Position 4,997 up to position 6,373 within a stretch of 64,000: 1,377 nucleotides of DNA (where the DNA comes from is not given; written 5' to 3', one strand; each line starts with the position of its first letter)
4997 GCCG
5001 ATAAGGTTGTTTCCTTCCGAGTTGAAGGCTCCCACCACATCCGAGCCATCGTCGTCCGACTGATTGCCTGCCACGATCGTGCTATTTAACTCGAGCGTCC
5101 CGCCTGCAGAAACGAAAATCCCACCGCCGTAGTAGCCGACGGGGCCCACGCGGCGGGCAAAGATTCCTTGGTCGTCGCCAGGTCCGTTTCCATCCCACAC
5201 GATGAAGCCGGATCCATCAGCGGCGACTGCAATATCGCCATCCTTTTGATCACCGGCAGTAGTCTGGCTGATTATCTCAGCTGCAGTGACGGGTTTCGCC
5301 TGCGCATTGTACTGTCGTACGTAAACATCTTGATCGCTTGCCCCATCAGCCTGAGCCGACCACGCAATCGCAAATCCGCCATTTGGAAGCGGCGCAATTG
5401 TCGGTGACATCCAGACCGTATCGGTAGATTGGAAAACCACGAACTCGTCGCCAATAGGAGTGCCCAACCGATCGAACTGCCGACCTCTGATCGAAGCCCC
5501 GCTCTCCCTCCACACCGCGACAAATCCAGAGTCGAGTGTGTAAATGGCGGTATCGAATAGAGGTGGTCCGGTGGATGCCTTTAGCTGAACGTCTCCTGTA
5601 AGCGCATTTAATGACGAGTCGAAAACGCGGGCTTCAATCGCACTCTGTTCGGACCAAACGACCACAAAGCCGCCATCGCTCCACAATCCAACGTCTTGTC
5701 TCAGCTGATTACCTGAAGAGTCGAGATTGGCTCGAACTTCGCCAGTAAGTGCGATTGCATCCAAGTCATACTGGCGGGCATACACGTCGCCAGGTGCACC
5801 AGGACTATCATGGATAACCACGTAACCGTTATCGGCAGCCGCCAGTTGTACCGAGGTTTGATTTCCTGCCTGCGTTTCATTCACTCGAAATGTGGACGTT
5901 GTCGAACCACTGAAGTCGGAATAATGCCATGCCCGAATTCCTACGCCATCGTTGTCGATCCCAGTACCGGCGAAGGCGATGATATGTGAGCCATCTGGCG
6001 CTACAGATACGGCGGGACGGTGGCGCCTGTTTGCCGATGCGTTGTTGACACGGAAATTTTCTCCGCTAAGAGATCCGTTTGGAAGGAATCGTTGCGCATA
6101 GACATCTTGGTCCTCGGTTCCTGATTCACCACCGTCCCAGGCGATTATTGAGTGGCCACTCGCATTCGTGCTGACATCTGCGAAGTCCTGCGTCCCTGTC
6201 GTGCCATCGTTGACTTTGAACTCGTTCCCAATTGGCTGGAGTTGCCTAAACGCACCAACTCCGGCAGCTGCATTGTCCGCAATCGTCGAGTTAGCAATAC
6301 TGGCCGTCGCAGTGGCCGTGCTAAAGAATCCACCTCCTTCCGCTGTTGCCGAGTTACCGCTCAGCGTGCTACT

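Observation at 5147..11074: Three arrays of exactly seven ~55-aa repeats with no family name I can assign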

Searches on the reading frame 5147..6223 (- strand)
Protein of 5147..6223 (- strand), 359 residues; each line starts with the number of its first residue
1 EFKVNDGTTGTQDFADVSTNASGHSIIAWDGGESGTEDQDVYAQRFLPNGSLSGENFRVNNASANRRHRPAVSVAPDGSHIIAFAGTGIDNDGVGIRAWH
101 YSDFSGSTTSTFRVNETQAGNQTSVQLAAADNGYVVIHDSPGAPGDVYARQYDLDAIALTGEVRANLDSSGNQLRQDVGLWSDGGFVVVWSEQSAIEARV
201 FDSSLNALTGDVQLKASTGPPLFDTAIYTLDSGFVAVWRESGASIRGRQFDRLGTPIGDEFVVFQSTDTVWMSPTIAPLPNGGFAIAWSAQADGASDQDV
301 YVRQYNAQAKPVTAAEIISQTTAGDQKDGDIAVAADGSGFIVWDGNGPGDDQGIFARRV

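Call 7: search_protein_families(library=pfam, proteins=[window:5147-6223:-], max_evalue=1)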
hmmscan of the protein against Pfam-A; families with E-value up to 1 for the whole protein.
window:5147-6223:- (359 aa): 1 family
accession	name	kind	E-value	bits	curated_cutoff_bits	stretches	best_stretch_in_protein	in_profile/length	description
PF23951.1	DUF7282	-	0.0017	18.9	27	1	119-156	11-51/112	Domain of unknown function (DUF7282)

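Call 8: search_protein_families(library=ncbifam, proteins=[window:5147-6223:-], max_evalue=1)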
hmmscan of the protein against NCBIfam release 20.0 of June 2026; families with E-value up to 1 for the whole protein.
window:5147-6223:- (359 aa): 1 family
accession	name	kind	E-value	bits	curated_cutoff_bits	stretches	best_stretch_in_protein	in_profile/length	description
NF053835.1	PDIAV_lipo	equivalog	7.8e-06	25.5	90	2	17-201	45-229/458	PDIAV motif-containing lipoprotein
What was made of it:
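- On Delta-60 repeat (TIGR02608 / PF17164 DUF5122): The window arrays give no hit at E<=1 (calls 7, 8).
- The window arrays give no delta-60 hit at E<=1 (call 8) and no DUF5122 hit at E<=1 (call 7).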

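Call 63: search_protein_families(library=ncbifam, alignment_id=A3, max_evalue=0.001)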
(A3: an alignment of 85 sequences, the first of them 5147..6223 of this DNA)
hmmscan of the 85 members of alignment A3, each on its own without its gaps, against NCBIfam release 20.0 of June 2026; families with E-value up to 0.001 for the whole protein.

A. member 1, window:5147-6223:- (359 aa): 1 family
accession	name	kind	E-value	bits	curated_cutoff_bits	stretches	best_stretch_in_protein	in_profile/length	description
NF053835.1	PDIAV_lipo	equivalog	7.8e-06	25.5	90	0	17-201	45-229/458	PDIAV motif-containing lipoprotein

B. families by the number of members that match (of 85 scanned): 41 families (the first 25 are shown)
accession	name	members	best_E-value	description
NF053835.1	PDIAV_lipo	47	3.5e-17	PDIAV motif-containing lipoprotein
NF038383.1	lipo_LIC12048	10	8.5e-07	LIC12048 family lipoprotein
TIGR04183.1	Por_Secre_tail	9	2.7e-12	T9SS type A sorting domain-containing protein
TIGR02608.1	delta_60_rpt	8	4.4e-15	delta-60 repeat domain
NF038113.1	T9SSA_dep_M36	5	2.6e-06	T9SS-dependent M36 family metallopeptidase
TIGR01451.2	B_ant_repeat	4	5.5e-14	DUF11 type repeat protein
NF033943.0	RTX_toxin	3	5.2e-25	RTX family hemolysin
NF033203.1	entero_EhxA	3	1.1e-20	enterohemolysin EhxA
NF046115.1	Ca_rpt_SMc04171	3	5.7e-18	SMc04171 family calcium-binding repeat protein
NF053766.1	ZapA_metallo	3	6.4e-13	ZapA family metalloprotease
NF035945.1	Zn_serralysin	3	4.1e-12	serralysin family metalloprotease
NF008138.0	PRK10886.1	3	5.1e-07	DnaA initiator-associating protein DiaA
NF050046.1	PueAB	2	8.8e-11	polyurethane esterase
NF052323.1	T9SSA_dep_M6i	2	2.5e-07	T9SS-dependent M6-like inactivated metalloprotease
NF052454.1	BtaGlycanEglC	2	8.3e-07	endo-1,3-1,4-beta-glycanase EglC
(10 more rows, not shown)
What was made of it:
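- It also hits 47 of 85 family members, with a best E of 3.5e-17 (call 63).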

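Call 69: predict_structure(alignment_id=A3)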
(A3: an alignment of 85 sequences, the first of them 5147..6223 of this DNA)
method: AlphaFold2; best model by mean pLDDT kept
length: 359 residues; sequences in the alignment: 85
mean_pLDDT: 88.3   pTM: 0.90
mean pLDDT of the five models: 88.3, 87.9, 87.8, 86.3, 85.8
residues with pLDDT >= 90: 215; 70-90: 120; 50-70: 24; < 50: 0
segments of 3 or more residues with pLDDT < 50: none
pLDDT, mean of each block of 10 residues (from residue 1): 81 93 95 81 94 89 70 94 82 84 80 79 90 92 80 93 88 88 96 90 95 83 86 94 90 96 84 91 95 86 96 92 86 95 79 90
secondary structure, 60 per line:
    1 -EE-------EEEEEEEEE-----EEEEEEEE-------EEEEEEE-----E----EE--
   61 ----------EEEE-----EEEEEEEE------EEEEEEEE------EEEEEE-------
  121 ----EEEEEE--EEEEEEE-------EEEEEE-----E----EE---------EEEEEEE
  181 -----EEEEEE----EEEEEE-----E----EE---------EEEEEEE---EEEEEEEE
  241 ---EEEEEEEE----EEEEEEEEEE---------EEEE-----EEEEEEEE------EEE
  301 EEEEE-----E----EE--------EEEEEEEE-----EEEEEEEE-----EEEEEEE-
elements in order: E11-19 E25-32 E40-46 E71-74 E80-87 E94-101 E108-113 E125-130 E133-139 E147-152 E174-180 E186-191 E196-201 E223-229 E233-240 E244-251 E256-265 E275-278 E284-291 E298-305 E326-333 E339-346 E352-358
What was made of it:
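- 5147..6223 (-): Array A3 (aa 4470-4828), seven units. Units start at 6223, 6058, 5893, 5740, 5593, 5446 and 5281. The fifth unit is the most degenerate. The AF2 model has pLDDT 88 and pTM 0.90 (call 69).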

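Call 71: fold_search(model_id=the predicted structure, library=pdb)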
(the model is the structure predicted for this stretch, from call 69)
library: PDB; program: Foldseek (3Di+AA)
matches with E <= 10: 1280; with E <= 0.001: 764
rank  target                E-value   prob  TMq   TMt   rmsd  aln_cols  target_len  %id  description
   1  5hx0_B                4.4e-09  1.00  0.59  0.59   7.4       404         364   12  Crystal structure of unknown function protein Dfer_1899 fromDyadobacter fermentans DSM 18053 (released 2016-02-17)
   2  6fhx_A                8.6e-09  1.00  0.65  0.67   5.8       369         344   13  Photorhabdus asymbiotica lectin (PHL) in complex with synthetic C-fucoside (released 2019-01-30)
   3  7esn_A                9.9e-09  1.00  0.65  0.55   6.4       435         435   10  Crystal structure of a L-rhamnose-alpha-1,4-D-glucuronate lyase from Fusarium oxysporum 12S, H105F Rha-GlcA complex (released 2021-08-04)
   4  7mhu_A                1.4e-08  1.00  0.48  0.46   8.8       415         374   10  Sialidase24 apo (released 2022-02-23)
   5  5hx0_A                1.7e-08  1.00  0.59  0.58   7.4       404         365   12  Crystal structure of unknown function protein Dfer_1899 fromDyadobacter fermentans DSM 18053 (released 2016-02-17)
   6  6rg2_A                3.5e-08  1.00  0.65  0.68   5.9       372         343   13  Photorhabdus laumondii lectin PLL2 in complex with 3-O-methyl-D-glucose (released 2020-07-01)
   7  3h6j                  3.8e-08  1.00  0.53  0.45   6.8       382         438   13  Crystal structure of a putative neuraminidase from Pseudomonas aeruginosa (released 2009-05-12)
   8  5mxh                  4.0e-08  1.00  0.63  0.65   5.5       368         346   15  Photorhabdus asymbiotica lectin (PHL) in complex with D-galactose (released 2017-08-09)
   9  8j72_A                4.6e-08  1.00  0.47  0.57   5.7       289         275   16  Crystal structure of mammalian Trim71 in complex with lncRNA Trincr1 (released 2024-03-06)
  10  1wcq_A                7.4e-08  1.00  0.55  0.36  14.1       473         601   11  Mutagenesis of the Nucleophilic Tyrosine in a Bacterial Sialidase to Phenylalanine. (released 2005-10-12)
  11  2w38                  7.8e-08  1.00  0.53  0.46   7.4       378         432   13  Crystal structure of the pseudaminidase from Pseudomonas aeruginosa (released 2008-12-23)
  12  7qrv_D                1.0e-07  1.00  0.47  0.57   5.7       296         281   14  Crystal structure of NHL domain of TRIM2 (full C-terminal) (released 2022-05-04)
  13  2ber                  1.2e-07  1.00  0.56  0.36  13.2       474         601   10  Y370G Active Site Mutant of the Sialidase from Micromonospora viridifaciens in complex with beta-Neu5Ac (sialic acid). (released 2005-04-04)
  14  1w8o_A                1.6e-07  1.00  0.55  0.36  13.4       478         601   11  Contribution of the Active Site Aspartic Acid to Catalysis in the Bacterial Neuraminidase from Micromonospora viridifa (released 2004-09-29)
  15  9jur                  1.7e-07  1.00  0.45  0.55   6.4       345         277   13  Crystal Structure of NHL domain of human E3 ubiquitin-protein ligase TRIM71 (released 2025-04-30)
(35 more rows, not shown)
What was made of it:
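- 5147..6223 (-): Foldseek gives CV39L 0.70 and PHL/PLL2 0.65 (call 71).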
